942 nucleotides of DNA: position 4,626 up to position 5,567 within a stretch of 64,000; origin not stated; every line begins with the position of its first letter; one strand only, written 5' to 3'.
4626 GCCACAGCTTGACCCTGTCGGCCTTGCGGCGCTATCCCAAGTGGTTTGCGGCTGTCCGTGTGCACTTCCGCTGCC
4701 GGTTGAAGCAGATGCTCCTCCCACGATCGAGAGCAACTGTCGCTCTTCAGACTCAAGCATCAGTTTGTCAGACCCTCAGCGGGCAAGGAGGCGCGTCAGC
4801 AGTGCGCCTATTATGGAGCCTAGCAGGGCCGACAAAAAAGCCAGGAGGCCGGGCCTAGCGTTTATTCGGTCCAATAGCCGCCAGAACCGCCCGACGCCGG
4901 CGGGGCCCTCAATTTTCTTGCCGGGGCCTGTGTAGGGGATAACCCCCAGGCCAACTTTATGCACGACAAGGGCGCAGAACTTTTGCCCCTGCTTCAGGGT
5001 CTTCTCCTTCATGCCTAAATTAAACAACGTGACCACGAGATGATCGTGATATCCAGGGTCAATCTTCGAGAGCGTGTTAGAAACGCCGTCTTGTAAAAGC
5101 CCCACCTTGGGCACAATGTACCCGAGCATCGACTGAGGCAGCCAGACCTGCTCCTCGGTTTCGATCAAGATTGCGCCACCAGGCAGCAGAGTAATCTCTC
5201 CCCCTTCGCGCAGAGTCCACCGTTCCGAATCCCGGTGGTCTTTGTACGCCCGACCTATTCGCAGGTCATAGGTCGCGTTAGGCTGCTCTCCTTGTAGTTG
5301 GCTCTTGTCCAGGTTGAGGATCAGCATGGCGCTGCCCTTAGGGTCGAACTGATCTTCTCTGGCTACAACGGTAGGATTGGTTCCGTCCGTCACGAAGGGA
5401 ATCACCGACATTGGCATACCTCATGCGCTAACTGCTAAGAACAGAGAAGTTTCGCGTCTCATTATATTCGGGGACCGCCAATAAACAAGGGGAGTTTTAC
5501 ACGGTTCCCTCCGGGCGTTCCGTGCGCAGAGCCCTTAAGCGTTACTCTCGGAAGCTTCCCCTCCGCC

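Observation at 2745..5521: AT-richer accessory islet with two different dCTP-deaminase/dUTPase-fold genes plus a zinc-ribbon micro-operon: candidate nucleotide-pool-manipulating (defence-like) module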

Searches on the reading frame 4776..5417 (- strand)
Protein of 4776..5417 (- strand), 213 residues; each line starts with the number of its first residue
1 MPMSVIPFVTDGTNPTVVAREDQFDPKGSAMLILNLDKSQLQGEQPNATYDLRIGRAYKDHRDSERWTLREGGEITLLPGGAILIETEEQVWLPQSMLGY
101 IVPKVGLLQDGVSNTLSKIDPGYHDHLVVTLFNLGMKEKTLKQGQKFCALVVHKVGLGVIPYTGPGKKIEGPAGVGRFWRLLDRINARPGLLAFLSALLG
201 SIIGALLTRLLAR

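Call 3: search_protein_families(library=pfam, proteins=[window:4776-5417:-], max_evalue=0.01)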
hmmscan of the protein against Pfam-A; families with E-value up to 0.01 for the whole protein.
window:4776-5417:- (213 aa): 2 families
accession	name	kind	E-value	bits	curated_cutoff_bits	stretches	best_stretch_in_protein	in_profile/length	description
PF22769.1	DCD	-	7.9e-12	46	27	1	49-154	30-152/153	dCTP deaminase-like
PF00692.24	dUTPase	-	1.3e-05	25.4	22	1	74-156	23-105/129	dUTPase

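Call 4: search_protein_families(library=ncbifam, proteins=[window:4776-5417:-], max_evalue=0.01)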
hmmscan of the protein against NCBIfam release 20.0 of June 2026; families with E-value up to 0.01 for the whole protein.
window:4776-5417:- (213 aa): 4 families
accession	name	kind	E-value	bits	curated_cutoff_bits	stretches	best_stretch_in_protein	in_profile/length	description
TIGR02274.1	dCTP_deam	equivalog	1.7e-11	44.1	92.8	1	48-155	30-154/180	dCTP deaminase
TIGR00576.1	dut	superfamily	6.3e-10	39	102.55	1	75-155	33-116/143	dUTP diphosphatase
NF001862.0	PRK00601.1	equivalog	1.5e-07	31.2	103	1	74-155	39-123/150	dUTP diphosphatase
NF002598.0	PRK02253.1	equivalog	0.0003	20.3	130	1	59-163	56-158/167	deoxyuridine 5'-triphosphate nucleotidohydrolase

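Call 5: search_protein_families(library=padloc, proteins=[window:4776-5417:-], max_evalue=0.1)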
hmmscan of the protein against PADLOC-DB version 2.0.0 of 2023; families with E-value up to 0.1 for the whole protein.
window:4776-5417:- (213 aa): 0 families

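Call 6: search_protein_families(library=phrogs, proteins=[window:4776-5417:-], max_evalue=0.1)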
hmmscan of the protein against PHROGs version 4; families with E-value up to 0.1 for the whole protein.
window:4776-5417:- (213 aa): 2 families
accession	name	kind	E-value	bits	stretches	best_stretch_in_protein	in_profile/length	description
phrog_1663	-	DNA, RNA and nucleotide metabolism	7.9e-12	45.9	1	47-163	77-203/303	dCTP deaminase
phrog_135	-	DNA, RNA and nucleotide metabolism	0.00013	22.6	1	70-155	176-264/463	dUTPase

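Call 10: find_homologous_proteins(query=window:4776-5417:-)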
Query window:4776-5417:- (213 aa): 109 proteins with E <= 0.001 among 716 candidates.
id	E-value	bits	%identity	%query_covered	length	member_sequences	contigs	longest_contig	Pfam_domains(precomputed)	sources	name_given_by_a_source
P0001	2.5e-136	470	100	99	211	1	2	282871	PF00692.25,PF22769.2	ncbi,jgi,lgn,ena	-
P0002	1.7e-113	395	85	99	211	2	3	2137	PF00692.25,PF22769.2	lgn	-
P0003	2.0e-99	349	75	98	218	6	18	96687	PF22769.2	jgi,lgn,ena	jgi:dCTP deaminase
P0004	1.0e-98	347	79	88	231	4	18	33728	PF22769.2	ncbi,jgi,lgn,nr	ncbi:MAG TPA: hypothetical protein VK302_10325 [Terriglobales bacterium]|nr:hypothetical protein [Te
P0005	6.0e-96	338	76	88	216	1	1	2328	PF00692.25,PF22769.2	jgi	jgi:deoxycytidine triphosphate deaminase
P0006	2.4e-95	336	75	94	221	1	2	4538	PF00692.25,PF22769.2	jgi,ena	jgi:deoxycytidine triphosphate deaminase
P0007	5.4e-94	331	75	90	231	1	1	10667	PF00692.25,PF22769.2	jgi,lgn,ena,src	-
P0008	7.7e-94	331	76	92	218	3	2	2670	PF00692.25,PF22769.2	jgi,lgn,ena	-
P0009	8.1e-94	331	76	92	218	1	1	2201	PF00692.25,PF22769.2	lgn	-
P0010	2.2e-93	329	73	98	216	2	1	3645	PF00692.25,PF22769.2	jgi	-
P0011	2.8e-93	329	73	98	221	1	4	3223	PF22769.2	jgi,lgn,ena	jgi:deoxycytidine triphosphate deaminase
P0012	3.0e-93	329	73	98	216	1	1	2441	PF00692.25,PF22769.2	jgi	jgi:dCTP deaminase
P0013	5.1e-91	322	72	97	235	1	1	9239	PF00692.25,PF22769.2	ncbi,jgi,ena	-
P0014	8.4e-91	321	75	91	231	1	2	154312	PF22769.2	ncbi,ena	-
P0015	4.2e-88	312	70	98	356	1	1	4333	PF00692.25,PF22769.2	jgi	jgi:dCTP deaminase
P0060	1.0e-46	177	47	99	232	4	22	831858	PF00692.25,PF22769.2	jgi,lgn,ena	jgi:deoxycytidine triphosphate deaminase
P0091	2.2e-38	150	46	92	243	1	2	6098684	PF00692.25,PF22769.2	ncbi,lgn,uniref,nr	ncbi:dCTP deaminase domain-containing protein [Nodosilinea nodulosa]|uniref:dCTP deaminase domain-co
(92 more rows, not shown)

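Call 11: find_encoding_contigs(protein=P0001, flank=8000, max_places=4)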
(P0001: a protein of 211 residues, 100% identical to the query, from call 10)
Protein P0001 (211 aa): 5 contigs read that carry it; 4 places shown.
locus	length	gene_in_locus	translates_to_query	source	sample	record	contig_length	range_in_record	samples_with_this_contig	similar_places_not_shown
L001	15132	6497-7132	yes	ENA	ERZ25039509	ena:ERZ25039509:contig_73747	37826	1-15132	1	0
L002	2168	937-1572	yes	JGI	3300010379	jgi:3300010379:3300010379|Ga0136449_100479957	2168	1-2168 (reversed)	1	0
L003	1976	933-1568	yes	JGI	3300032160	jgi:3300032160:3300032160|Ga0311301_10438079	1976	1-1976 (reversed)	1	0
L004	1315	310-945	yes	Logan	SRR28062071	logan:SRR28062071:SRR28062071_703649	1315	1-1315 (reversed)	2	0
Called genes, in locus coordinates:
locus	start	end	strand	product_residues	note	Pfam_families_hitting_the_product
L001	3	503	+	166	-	?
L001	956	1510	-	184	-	-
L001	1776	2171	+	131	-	PF01042:Ribonuc_L-PSP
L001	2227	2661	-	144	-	-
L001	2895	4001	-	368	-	PF12704:MacB_PCD, PF02687:FtsX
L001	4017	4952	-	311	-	PF17131:TP_0789-like (weak)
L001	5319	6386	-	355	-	PF02618:YceG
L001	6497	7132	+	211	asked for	PF22769:DCD, PF00692:dUTPase (weak)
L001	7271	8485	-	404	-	PF06559:DCD_N, PF22769:DCD, PF22569:DCD_C, PF22769:DCD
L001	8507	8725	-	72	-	-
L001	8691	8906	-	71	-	-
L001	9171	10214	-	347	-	PF01594:AI-2E_transport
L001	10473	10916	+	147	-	PF03652:RuvX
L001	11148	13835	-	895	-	PF13567:DUF4131, PF03772:Competence, PF00753:Lactamase_B, PF12706:Lactamase_B_2 (faint)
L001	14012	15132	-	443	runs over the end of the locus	PF01938:TRAM (weak), PF05958:tRNA_U5-meth_tr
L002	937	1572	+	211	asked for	PF22769:DCD, PF00692:dUTPase (weak)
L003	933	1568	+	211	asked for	PF22769:DCD, PF00692:dUTPase (weak)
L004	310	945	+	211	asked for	PF22769:DCD, PF00692:dUTPase (weak)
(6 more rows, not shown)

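Call 12: find_encoding_contigs(protein=P0003, flank=8000, max_places=5)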
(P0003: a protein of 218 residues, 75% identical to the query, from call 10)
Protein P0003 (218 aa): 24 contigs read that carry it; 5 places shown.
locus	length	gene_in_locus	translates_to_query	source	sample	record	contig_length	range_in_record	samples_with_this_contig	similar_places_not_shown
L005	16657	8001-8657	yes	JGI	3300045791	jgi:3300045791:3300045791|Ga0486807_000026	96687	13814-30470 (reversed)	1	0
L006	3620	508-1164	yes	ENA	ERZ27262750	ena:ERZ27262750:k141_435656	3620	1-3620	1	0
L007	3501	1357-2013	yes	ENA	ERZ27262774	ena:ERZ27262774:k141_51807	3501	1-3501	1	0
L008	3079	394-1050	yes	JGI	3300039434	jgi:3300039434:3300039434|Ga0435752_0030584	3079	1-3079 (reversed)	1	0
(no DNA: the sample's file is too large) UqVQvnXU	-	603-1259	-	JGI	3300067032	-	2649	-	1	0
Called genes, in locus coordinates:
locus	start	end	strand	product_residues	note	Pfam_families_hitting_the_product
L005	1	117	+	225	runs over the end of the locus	PF00625:Guanylate_kin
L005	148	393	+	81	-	PF01192:RNA_pol_Rpb6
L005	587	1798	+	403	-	PF02441:Flavoprotein, PF04127:DFP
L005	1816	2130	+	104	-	-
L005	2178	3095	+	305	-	PF03167:UDG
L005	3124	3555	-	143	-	-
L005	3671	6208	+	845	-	PF17764:PriA_3primeBD, PF00270:DEAD, PF04851:ResIII, PF00271:Helicase_C (faint), PF18319:Zn_ribbon_PriA, PF18074:PriA_C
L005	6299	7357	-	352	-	PF02163:Peptidase_M50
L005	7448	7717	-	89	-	PF00216:Bac_DNA_binding, PF18291:HU-HIG (weak)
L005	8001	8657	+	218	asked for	PF22769:DCD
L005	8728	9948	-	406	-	PF06559:DCD_N, PF22769:DCD, PF22569:DCD_C, PF22769:DCD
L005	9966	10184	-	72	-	-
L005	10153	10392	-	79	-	-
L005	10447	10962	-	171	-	PF17209:Hfq, PF21979:Hfq_1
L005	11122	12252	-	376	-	PF13177:DNA_pol3_delta2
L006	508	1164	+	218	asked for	PF22769:DCD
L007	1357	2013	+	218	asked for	PF22769:DCD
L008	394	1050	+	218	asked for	PF22769:DCD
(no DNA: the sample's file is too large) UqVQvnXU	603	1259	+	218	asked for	PF22769:DCD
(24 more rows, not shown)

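Call 14: find_encoding_contigs(protein=P0060, flank=6000, max_places=3)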
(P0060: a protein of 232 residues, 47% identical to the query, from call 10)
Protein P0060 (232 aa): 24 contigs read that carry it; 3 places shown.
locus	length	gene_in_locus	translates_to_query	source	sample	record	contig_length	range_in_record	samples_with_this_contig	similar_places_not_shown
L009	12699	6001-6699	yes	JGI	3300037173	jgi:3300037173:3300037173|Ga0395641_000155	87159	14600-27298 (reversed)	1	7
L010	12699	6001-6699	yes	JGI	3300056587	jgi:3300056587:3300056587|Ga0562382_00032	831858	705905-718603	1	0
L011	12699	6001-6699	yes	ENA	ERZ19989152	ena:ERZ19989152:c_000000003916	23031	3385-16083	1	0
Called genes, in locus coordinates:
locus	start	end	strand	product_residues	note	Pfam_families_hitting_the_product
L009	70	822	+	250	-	PF02527:GidB, PF13847:Methyltransf_31 (faint)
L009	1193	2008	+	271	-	PF00142:Fer4_NifH (weak), PF01656:CbiA, PF02374:ArsA_ATPase (faint), PF06564:CBP_BcsQ (weak), PF09140:MipZ, PF10609:ParA, PF13614:AAA_31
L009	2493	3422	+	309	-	PF02195:ParB_N, PF17762:HTH_ParB, PF23552:ParB_C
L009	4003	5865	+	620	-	PF13520:AA_permease_2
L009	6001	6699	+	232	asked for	PF22769:DCD, PF00692:dUTPase (weak)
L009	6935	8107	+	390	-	PF06559:DCD_N, PF22769:DCD, PF22569:DCD_C, PF22769:DCD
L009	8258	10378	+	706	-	PF00009:GTP_EFTU, PF03144:GTP_EFTU_D2 (faint), PF22042:EF-G_D2, PF14492:EFG_III, PF03764:EFG_IV, PF00679:EFG_C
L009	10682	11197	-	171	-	PF13505:OMP_b-brl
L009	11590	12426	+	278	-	PF13468:Glyoxalase_3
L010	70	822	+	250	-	PF02527:GidB, PF13847:Methyltransf_31 (faint)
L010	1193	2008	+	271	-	PF00142:Fer4_NifH (weak), PF01656:CbiA, PF02374:ArsA_ATPase (faint), PF06564:CBP_BcsQ (weak), PF09140:MipZ, PF10609:ParA, PF13614:AAA_31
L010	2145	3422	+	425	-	PF02195:ParB_N, PF17762:HTH_ParB, PF23552:ParB_C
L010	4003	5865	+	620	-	PF13520:AA_permease_2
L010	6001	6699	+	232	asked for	PF22769:DCD, PF00692:dUTPase (weak)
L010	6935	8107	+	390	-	PF06559:DCD_N, PF22769:DCD, PF22569:DCD_C, PF22769:DCD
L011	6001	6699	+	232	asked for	PF22769:DCD, PF00692:dUTPase (weak)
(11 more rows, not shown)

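Call 15: find_encoding_contigs(protein=P0091, flank=6000, max_places=2)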
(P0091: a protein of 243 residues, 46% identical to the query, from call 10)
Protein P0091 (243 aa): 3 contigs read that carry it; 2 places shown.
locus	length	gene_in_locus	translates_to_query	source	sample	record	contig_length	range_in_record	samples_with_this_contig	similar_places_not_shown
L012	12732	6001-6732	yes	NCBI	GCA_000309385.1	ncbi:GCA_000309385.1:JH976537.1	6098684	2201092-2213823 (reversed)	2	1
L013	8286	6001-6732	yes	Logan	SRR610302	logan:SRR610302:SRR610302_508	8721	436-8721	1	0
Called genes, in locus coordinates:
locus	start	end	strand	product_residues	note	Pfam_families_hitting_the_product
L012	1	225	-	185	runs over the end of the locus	PF00329:Complex1_30kDa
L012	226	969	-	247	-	PF01058:Oxidored_q6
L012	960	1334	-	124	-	PF00507:Oxidored_q4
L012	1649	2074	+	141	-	PF00301:Rubredoxin, PF21349:RUBY_RBDX (faint)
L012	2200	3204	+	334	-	PF14870:PSII_BNR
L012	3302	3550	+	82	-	PF00283:Cytochrom_B559, PF00284:Cytochrom_B559a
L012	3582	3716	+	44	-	PF00283:Cytochrom_B559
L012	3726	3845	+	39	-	PF02419:PsbL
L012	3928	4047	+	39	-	PF01788:PsbJ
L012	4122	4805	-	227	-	PF01070:FMN_dh (weak), PF04131:NanE, PF00478:IMPDH (weak), PF03060:NMO (weak), PF02581:TMP-TENI (weak), PF05690:ThiG (weak)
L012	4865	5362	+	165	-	PF09933:DUF2165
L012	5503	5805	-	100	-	PF22769:DCD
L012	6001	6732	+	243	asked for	PF22769:DCD, PF00692:dUTPase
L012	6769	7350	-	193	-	PF22769:DCD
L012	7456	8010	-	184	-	PF02572:CobA_CobO_BtuR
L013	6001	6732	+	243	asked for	PF22769:DCD, PF00692:dUTPase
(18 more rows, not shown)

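Call 19: search_solved_structures(query=A1, max_evalue=1, show_alignments=3)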
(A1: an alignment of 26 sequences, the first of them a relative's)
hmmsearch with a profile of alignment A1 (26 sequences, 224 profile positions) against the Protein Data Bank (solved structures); distinct sequences matched with E-value up to 1: 86 (the best 60 are shown).
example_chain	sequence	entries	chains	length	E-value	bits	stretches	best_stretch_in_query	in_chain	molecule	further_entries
8y1w_A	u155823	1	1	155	4.4e-13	52.2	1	33-161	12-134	dCTP deaminase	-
4xjc_A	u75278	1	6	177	5e-13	52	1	38-180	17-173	Deoxycytidine triphosphate deaminase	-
8qld_A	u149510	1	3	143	2.8e-12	49.6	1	79-155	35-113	Deoxyuridine 5'-triphosphate nucleotidohydrolase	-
8qky_A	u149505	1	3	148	3.3e-12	49.3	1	79-155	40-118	Deoxyuridine 5'-triphosphate nucleotidohydrolase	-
9ln0_A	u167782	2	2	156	4.6e-12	48.9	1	49-161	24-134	dCTP deaminase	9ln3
1dut_A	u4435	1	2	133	2.2e-10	43.4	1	65-162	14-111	DUTP PYROPHOSPHATASE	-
1f7d_A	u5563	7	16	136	2.3e-10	43.3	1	65-162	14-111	POL POLYPROTEIN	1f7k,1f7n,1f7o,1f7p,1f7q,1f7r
8xhm_A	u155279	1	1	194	3.1e-10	42.9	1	62-158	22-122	Deoxyuridine 5'-triphosphate nucleotidohydrolase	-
4gk6_A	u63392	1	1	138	2.7e-09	39.8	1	61-158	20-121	Deoxyuridine 5'-triphosphate nucleotidohydrolase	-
7pwx_HHH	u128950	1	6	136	6e-09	38.7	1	63-158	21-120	Deoxyuridine 5'-triphosphate nucleotidohydrolase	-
1mq7_A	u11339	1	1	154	7.6e-09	38.3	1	63-159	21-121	DEOXYURIDINE 5'-TRIPHOSPHATE NUCLEOTIDOHYDROLASE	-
8cga_A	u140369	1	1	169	8.1e-09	38.2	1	63-159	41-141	Deoxyuridine 5'-triphosphate nucleotidohydrolase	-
5ect_A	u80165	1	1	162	8.8e-09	38.1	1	63-158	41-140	Deoxyuridine 5'-triphosphate nucleotidohydrolase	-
3i93_A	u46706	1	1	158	8.9e-09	38.1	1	63-158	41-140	Deoxyuridine 5'-triphosphate nucleotidohydrolase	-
1sjn_A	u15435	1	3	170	1e-08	37.9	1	63-159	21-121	Deoxyuridine 5'-triphosphate nucleotidohydrolase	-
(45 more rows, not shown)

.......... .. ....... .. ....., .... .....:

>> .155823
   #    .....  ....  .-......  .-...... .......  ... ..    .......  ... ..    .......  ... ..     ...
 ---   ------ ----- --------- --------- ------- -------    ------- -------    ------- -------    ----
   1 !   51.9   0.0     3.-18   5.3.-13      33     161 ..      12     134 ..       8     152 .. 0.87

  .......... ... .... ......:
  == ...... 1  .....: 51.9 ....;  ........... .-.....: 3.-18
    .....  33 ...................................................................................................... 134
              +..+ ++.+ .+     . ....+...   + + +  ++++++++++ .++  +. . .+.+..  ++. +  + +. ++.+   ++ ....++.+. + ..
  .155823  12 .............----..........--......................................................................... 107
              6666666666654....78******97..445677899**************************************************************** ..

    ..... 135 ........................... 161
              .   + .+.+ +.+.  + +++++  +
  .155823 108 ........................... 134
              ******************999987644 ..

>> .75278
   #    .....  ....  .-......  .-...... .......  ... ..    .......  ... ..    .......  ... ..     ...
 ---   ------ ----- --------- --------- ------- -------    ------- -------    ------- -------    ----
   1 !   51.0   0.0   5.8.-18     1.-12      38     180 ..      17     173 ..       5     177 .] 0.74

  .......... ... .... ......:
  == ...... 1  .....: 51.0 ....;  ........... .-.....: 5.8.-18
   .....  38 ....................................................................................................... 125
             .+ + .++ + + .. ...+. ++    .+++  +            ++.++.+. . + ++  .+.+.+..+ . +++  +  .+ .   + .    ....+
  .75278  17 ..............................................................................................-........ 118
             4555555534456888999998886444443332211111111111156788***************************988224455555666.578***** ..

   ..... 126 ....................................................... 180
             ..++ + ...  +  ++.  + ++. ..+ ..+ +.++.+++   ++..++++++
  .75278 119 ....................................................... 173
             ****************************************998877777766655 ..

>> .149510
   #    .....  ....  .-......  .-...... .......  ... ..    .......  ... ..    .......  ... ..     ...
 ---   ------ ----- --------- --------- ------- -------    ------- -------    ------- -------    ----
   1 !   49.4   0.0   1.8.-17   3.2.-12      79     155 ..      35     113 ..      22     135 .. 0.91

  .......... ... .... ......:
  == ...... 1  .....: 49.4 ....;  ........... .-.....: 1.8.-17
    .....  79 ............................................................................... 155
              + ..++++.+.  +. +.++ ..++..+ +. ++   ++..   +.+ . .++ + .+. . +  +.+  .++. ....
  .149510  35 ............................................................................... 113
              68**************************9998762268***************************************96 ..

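Call 23: find_related_loci(query=A1, collection=genome_contigs, flank=10000)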
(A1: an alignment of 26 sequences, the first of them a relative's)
Query A1 (211 aa) in genome_contigs; peptide patterns used: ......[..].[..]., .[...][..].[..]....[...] (x = any residue, [..] = any of these).
70 stretches matched a pattern; 49 encode a relative of the query (tblastn E <= 1e-3); 49 distinct loci.
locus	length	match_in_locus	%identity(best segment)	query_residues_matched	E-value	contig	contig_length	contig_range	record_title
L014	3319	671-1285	72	1-206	3e-98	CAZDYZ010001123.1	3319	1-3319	MAG TPA_asm: uncultured Acidobacteriaceae bacterium isolate SRP140028_co1_142 genome assembly, contig: k141_1211013, who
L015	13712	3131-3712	75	1-194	1e-93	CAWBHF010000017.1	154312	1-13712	MAG: uncultured Acidobacteriota bacterium isolate MFD06435.bin.1.31 genome assembly, contig: contig_47467, whole genome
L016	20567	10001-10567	50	1-185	2e-56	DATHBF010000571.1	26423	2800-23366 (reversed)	MAG TPA_asm: Pyrinomonadaceae bacterium isolate SMAG_U10709 k141_1390205, whole genome shotgun sequence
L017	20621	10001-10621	46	1-206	1e-55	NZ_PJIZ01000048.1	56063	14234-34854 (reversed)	Nostoc sp. CMAA1605 contig048, whole genome shotgun sequence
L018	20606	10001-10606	48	1-200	1e-54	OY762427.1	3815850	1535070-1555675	MAG: Alphaproteobacteria bacterium isolate ccf0328c-cffc-48f6-8afa-02e3c565a3a4 genome assembly, chromosome: 1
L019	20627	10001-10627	47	1-204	4e-54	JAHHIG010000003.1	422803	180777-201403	MAG: Tildeniella nuda ZEHNDER 1965/U140 scaffold_38_c1, whole genome shotgun sequence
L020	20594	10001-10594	47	1-193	3e-54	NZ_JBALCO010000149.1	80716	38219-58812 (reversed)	MAG: Nostoc sp. isolate P12545 bin 5 NODE_102_length_80716_cov_82.656789, whole genome shotgun sequence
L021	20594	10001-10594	47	1-193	1e-53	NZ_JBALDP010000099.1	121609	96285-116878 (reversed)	MAG: Nostoc sp. isolate P2090 bin 22 NODE_81_length_121609_cov_110.090952, whole genome shotgun sequence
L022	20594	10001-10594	47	1-193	7e-54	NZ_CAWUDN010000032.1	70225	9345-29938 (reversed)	Nostoc sp. PCC 9305 isolate Nostoc CCY 9926 NODE_32_length_70225_cov_144.176614, whole genome shotgun sequence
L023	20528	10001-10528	52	1-171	7e-54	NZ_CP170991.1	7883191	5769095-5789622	Nostoc sp. C117 chromosome, complete genome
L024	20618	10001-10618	46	1-204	1e-53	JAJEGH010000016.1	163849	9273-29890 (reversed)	MAG: Alphaproteobacteria bacterium isolate p16x44bins.53 k141_921896, whole genome shotgun sequence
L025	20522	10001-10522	53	1-169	2e-53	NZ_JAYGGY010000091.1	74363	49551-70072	Anabaena cylindrica UHCC 0172 NODE_28_length_74363_cov_82.032473, whole genome shotgun sequence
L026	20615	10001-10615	48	1-201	1e-53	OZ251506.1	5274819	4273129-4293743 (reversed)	MAG: Vicinamibacterales bacterium isolate aaa6a21a-436b-4590-abd6-8baef99f1637 genome assembly, chromosome: 1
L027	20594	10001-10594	47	1-193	2e-53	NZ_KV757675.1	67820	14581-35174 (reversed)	Nostoc sp. KVJ20 contig_139, whole genome shotgun sequence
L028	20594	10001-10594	47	1-193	3e-53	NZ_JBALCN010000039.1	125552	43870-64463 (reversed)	MAG: Nostoc sp. isolate P12537 bin 5 NODE_53_length_125552_cov_80.713193, whole genome shotgun sequence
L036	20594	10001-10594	46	1-193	2e-51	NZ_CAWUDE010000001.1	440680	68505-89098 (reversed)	Anabaena sp. CCY 9613 isolate Anabaena CCY 9613 NODE_1_length_440680_cov_217.268146, whole genome shotgun sequence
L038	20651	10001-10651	44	1-207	4e-50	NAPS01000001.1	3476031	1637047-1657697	Westiellopsis prolifica IICB1 scaffold_1, whole genome shotgun sequence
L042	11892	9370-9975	42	1-200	2e-49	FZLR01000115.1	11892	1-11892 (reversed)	Rhodospirillaceae bacterium Spongia_Bin9 genome assembly, contig: NODE_115_length_11892_cov_5.54634, whole genome shotgu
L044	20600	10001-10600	44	1-197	8e-49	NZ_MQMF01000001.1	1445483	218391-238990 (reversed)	Fictibacillus arsenicus strain Con a/3 contig00001, whole genome shotgun sequence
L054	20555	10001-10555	44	1-181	2e-43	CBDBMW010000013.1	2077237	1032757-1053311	MAG: Vicinamibacterales bacterium isolate 13d22264-7de1-4b98-b19c-9e6517fe1a61 genome assembly, contig: contig_12, whole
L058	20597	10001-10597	35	1-161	1e-31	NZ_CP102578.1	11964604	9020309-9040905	Archangium gephyra strain SDU49 chromosome, complete genome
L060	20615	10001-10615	45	1-204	1e-54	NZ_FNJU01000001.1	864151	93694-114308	Litchfieldia salsa strain IBRC-M10078, whole genome shotgun sequence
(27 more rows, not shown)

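Call 30: predict_structure(alignment_id=A1)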
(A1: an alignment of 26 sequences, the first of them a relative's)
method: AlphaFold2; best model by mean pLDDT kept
length: 211 residues; sequences in the alignment: 26
mean_pLDDT: 91.5   pTM: 0.81
mean pLDDT of the five models: 91.5, 91.1, 90.1, 89.9, 89.0
residues with pLDDT >= 90: 157; 70-90: 49; 50-70: 5; < 50: 0
segments of 3 or more residues with pLDDT < 50: none
pLDDT, mean of each block of 10 residues (from residue 1): 91 95 96 92 88 93 90 93 97 97 92 95 97 94 97 92 90 72 80 91 92 82
secondary structure, 60 per line:
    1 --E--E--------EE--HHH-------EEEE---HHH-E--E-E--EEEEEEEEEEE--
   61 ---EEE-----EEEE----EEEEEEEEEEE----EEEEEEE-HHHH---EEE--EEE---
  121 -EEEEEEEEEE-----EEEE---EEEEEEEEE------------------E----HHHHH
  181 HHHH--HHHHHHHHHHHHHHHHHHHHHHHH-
elements in order: E29-32 E48-58 E64-66 E72-75 E80-90 E95-101 H103-106 E110-112 E115-117 E122-131 E137-140 E144-152 H176-184 H187-210
